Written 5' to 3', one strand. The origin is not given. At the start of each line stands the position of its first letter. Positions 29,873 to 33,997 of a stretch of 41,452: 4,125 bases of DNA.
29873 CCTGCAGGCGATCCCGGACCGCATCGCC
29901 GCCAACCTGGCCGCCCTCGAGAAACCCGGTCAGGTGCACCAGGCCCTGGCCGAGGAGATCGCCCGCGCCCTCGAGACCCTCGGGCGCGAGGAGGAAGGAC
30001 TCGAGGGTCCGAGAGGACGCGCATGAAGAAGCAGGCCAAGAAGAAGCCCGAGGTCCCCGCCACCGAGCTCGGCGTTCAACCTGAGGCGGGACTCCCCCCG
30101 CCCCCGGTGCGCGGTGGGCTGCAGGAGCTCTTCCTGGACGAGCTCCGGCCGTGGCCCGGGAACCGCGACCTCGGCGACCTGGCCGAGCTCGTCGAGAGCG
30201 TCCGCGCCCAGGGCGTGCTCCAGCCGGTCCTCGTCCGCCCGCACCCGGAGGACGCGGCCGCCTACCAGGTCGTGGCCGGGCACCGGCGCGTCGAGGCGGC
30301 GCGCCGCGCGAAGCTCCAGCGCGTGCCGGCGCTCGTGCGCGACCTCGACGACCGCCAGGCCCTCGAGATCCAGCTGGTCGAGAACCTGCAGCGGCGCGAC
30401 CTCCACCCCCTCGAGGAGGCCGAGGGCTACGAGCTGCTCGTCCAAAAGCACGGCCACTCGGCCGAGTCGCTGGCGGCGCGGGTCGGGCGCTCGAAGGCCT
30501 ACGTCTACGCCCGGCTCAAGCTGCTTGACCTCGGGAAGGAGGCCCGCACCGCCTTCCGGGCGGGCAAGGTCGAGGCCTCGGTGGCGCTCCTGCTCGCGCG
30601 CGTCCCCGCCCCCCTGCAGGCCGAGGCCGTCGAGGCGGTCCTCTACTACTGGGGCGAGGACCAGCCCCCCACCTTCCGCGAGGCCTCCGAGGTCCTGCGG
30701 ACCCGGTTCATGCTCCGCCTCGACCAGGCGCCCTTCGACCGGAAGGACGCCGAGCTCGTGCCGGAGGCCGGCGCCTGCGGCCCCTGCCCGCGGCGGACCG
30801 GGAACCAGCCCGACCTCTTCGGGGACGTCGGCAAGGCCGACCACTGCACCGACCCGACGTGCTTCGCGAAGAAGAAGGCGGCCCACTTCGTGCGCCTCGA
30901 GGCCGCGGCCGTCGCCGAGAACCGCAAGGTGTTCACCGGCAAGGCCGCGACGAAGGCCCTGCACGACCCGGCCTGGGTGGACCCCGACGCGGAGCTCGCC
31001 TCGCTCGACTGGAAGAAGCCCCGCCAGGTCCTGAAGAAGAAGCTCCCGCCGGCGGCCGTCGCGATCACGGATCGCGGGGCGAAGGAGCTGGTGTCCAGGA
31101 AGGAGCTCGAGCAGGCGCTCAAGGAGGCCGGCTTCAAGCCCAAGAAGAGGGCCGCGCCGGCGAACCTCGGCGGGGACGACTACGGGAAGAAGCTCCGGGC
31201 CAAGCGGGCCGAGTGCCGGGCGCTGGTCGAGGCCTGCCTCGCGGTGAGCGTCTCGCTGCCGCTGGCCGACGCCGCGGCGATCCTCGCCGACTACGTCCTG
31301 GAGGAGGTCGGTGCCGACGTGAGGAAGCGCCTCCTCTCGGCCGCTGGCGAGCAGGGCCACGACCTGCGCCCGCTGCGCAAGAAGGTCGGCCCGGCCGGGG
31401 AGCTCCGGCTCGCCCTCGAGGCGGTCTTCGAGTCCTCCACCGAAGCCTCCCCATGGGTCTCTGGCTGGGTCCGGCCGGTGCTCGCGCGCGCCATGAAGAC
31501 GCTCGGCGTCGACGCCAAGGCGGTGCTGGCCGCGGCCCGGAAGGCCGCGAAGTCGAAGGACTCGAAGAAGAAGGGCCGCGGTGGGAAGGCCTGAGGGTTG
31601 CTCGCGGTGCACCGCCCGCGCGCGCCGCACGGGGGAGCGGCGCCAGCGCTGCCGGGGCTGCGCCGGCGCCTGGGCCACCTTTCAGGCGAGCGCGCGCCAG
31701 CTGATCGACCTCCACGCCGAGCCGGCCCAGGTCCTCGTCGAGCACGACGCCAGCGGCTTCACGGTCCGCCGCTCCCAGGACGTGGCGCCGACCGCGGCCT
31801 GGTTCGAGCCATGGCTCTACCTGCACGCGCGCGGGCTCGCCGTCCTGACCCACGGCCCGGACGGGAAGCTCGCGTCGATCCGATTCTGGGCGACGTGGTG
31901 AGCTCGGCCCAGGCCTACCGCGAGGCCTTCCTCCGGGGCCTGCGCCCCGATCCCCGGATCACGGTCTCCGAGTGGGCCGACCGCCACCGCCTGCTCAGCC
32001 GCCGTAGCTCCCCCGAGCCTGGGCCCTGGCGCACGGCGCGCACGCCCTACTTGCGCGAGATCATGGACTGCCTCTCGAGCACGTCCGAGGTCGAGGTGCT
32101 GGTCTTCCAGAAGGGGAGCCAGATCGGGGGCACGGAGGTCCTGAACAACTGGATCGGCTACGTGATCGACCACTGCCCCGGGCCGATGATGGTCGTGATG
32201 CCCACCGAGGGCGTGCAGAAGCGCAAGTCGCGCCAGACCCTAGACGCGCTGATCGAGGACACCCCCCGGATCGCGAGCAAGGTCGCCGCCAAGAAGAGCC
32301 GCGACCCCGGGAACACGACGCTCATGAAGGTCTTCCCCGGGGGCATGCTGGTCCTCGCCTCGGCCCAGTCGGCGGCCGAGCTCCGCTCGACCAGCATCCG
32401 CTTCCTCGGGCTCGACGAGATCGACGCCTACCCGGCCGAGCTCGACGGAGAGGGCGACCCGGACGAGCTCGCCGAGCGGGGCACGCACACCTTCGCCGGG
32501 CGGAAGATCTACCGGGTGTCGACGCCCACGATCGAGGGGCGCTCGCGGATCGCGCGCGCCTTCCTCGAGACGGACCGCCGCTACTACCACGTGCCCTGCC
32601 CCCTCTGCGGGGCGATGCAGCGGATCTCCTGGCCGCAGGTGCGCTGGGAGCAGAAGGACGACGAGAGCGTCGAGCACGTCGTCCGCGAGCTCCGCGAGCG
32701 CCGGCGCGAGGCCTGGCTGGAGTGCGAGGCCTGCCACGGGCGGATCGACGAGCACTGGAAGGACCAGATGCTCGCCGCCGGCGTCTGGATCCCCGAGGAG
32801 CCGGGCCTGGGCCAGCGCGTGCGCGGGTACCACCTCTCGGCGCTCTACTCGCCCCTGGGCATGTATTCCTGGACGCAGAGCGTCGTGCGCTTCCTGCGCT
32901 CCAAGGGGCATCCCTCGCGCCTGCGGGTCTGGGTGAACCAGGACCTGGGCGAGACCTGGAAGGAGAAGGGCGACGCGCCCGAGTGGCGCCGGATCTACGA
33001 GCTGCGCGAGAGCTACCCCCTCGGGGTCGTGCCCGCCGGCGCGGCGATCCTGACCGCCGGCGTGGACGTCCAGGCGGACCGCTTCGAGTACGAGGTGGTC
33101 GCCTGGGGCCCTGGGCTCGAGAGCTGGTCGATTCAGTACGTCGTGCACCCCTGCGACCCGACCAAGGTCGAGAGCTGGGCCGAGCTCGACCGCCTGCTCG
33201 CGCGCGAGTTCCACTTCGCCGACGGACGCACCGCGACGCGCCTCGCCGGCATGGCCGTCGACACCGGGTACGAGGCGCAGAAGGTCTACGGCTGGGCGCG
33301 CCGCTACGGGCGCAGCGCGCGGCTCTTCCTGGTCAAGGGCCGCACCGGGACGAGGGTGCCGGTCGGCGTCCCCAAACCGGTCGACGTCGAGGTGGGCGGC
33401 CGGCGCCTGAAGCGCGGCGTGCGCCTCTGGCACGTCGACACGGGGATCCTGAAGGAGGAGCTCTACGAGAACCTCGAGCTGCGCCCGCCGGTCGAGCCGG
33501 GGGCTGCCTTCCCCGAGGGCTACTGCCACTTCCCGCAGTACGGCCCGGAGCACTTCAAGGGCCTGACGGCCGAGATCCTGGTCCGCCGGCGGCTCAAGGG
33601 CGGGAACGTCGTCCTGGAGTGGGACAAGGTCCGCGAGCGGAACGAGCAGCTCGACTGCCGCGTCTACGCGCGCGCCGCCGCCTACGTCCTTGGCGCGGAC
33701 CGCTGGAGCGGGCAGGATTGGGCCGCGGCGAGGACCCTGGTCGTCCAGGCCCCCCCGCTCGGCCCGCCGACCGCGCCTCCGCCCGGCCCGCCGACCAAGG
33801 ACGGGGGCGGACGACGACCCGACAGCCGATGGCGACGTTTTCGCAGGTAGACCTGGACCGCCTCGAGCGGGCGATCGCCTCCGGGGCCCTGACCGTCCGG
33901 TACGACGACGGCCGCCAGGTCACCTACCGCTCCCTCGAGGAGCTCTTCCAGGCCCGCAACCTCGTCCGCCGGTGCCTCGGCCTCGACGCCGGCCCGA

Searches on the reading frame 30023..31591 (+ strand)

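Call 56: search_protein_families(library=pfam, proteins=[window:30023-31591:+], max_evalue=0.01)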
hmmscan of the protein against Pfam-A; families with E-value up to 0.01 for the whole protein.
window:30023-31591:+ (523 aa): 2 families
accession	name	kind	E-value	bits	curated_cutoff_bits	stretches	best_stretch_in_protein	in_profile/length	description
PF02195.25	ParB_N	-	1.5e-21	76.6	26.3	1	52-123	26-95/95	ParB N-terminal domain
PF17762.8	HTH_ParB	-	3.2e-13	50.1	22.6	1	126-206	2-83/102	ParB HTH domain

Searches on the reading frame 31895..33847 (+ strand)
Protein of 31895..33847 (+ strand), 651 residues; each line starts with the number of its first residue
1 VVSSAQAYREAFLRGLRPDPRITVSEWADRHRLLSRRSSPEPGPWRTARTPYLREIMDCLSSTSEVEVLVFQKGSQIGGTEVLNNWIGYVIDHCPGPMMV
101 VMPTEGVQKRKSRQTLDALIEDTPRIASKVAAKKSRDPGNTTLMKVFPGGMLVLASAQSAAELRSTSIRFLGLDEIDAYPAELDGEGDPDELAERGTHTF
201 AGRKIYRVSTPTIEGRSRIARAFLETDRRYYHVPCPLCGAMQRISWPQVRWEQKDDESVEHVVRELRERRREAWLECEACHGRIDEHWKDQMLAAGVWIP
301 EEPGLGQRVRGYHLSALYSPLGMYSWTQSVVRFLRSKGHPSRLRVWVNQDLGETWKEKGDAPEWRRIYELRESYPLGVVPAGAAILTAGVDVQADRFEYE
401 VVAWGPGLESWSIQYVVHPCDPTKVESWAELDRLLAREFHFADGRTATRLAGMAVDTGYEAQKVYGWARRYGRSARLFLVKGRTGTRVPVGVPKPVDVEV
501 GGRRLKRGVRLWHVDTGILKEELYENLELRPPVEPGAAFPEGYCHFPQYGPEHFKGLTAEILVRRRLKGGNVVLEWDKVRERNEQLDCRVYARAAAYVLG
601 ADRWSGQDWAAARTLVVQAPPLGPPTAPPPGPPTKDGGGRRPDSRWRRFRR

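Call 13: search_protein_families(library=phrogs, proteins=[window:31895-33847:+], max_evalue=0.01)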
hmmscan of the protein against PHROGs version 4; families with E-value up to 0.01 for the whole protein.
window:31895-33847:+ (651 aa): 10 families
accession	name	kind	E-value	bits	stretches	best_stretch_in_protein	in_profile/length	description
phrog_15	-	head and packaging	3.3e-235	785.4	1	2-645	335-976/1330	terminase large subunit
phrog_21311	-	head and packaging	3.2e-41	142.6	1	103-322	2-217/218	terminase large subunit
phrog_3028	-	unknown function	7.8e-32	111.8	1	432-616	2-172/203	-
phrog_3925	-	head and packaging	1.2e-27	97.5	1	6-126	25-141/150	terminase large subunit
phrog_16406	-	unknown function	5.7e-27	95.6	1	231-598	20-384/601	-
phrog_15657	-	unknown function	6.3e-26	92.3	1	308-521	26-229/230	-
phrog_675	-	head and packaging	3.6e-25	89.3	1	50-320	44-297/576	terminase large subunit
phrog_4145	-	head and packaging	2.6e-15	57.3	1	12-195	19-199/209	terminase large subunit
phrog_23163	-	unknown function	8.4e-08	33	1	11-125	13-126/130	-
phrog_2022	-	unknown function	0.0016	19.7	1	572-604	5-36/76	-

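Call 65: search_dna_similar(query=window:31895-33847:+, collection=phages, mode=protein, max_evalue=1e-20, max_rows=25)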
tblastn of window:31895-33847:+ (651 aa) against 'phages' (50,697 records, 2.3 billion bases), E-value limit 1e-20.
Records with a match: 502; places in all: 503; records where one place covers at least 80% of the query: 272.
Best place of each record, by identity: <60% 502.
By first word of the organism name: Escherichia 96; Flavobacterium 79; Vibrio 54; Pseudomonas 42; Bacteriophage 24; Ralstonia 23; Wolbachia 13; Xanthomonas 12; Rhodobacter 11; Faecalibacterium 10; and 51 more.
By host as written in the record: - 84; Flavobacterium columnare 62; Escherichia coli 35; Pseudomonas aeruginosa 26; Ralstonia solanacearum 21; Rhodobacter capsulatus YW1 11; Faecalibacterium prausnitzii 8; Xanthomonas campestris pv. campestris GBBC 1419 8; and 148 more.
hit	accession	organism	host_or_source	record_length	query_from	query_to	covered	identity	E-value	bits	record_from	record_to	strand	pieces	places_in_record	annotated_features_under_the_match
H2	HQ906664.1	Wolbachia endosymbiont wVitA of Nasonia vitripennis phage ...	Wolbachia endosymbiont wVitA of Nasonia ...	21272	8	611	92%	49.8%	4e-151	560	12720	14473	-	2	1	record has no annotation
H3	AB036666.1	Wolbachia phage WO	-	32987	8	611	93%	49.7%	2e-173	553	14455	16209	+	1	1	gp15: similar to terminase large subunit of phage lambda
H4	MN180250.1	Wolbachia phage WO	Wolbachia sp. wMel_KL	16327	8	611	93%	49.5%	7e-172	549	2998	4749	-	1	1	terminase large subunit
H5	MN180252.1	Wolbachia phage WO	Wolbachia sp. wMel_AMD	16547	8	611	93%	49.5%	7e-172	549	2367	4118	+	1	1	terminase large subunit | hypothetical protein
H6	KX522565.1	Wolbachia phage WO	wVitA Wolbachia of Nasonia vitripennis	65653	8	611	93%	49.5%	2e-174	557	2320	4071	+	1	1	terminase large subunit family protein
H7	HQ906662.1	Wolbachia endosymbiont wVitA of Nasonia vitripennis phage ...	Wolbachia endosymbiont wVitA of Nasonia ...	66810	8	611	93%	49.5%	2e-174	557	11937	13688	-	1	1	phage terminase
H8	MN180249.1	Wolbachia phage WO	Wolbachia sp. wRi_AMD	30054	8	611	93%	49.4%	3e-174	556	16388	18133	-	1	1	terminase large subunit | hypothetical protein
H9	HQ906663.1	Wolbachia endosymbiont wVitA of Nasonia vitripennis phage ...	Wolbachia endosymbiont wVitA of Nasonia ...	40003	8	611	93%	49.3%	2e-174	556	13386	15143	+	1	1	record has no annotation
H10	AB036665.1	Wolbachia phage WO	-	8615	8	611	92%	49.6%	8e-137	557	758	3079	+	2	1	orf2: similar to terminase large subunit of lambda | insertion sequence:ISW1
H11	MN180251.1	Wolbachia phage WO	Wolbachia sp. wMel_KL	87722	3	611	94%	48.8%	3e-174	556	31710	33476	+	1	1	terminase large subunit | hypothetical protein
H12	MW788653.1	Wolbachia phage WO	Allonemobius socius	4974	42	596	84%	50.8%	7e-139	520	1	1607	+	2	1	head, terminase DNA packaging protein A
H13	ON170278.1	Ralstonia phage YO164_3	Ralstonia solanacearum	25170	11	609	92%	45.5%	6e-146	474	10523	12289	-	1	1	record has no annotation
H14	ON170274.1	Ralstonia phage YO163_3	Ralstonia solanacearum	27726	11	609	92%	45.5%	6e-146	474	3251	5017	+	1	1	record has no annotation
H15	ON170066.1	Ralstonia phage YO026_2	Ralstonia solanacearum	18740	16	609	91%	45.4%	5e-146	474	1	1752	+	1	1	record has no annotation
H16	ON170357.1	Ralstonia phage YO382_3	Ralstonia solanacearum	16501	11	609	92%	45.0%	3e-143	466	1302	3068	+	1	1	record has no annotation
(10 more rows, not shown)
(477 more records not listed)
